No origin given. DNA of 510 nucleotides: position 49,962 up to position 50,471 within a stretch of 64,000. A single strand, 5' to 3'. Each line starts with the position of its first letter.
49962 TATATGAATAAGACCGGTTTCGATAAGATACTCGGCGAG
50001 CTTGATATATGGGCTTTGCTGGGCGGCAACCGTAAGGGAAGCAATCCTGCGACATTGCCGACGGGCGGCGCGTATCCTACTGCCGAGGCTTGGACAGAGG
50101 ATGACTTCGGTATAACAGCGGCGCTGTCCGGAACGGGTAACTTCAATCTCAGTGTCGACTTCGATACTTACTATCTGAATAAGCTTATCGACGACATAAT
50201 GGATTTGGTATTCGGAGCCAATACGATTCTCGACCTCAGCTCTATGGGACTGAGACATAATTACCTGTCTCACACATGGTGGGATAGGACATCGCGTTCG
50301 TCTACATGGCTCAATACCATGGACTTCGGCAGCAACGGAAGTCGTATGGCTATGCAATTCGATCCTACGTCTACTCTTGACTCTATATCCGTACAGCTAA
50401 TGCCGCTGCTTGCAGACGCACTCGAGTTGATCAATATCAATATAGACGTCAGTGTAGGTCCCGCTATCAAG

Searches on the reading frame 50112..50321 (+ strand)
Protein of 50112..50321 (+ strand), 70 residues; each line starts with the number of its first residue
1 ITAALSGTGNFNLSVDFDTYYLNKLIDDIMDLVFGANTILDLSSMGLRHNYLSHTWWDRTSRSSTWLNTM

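Call 93: find_homologous_proteins(query=A5, max_evalue=0.001)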
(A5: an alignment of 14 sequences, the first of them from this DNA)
Query A5 (14 sequences): 87 candidates shared short words with the query, none scored E <= 0.001.
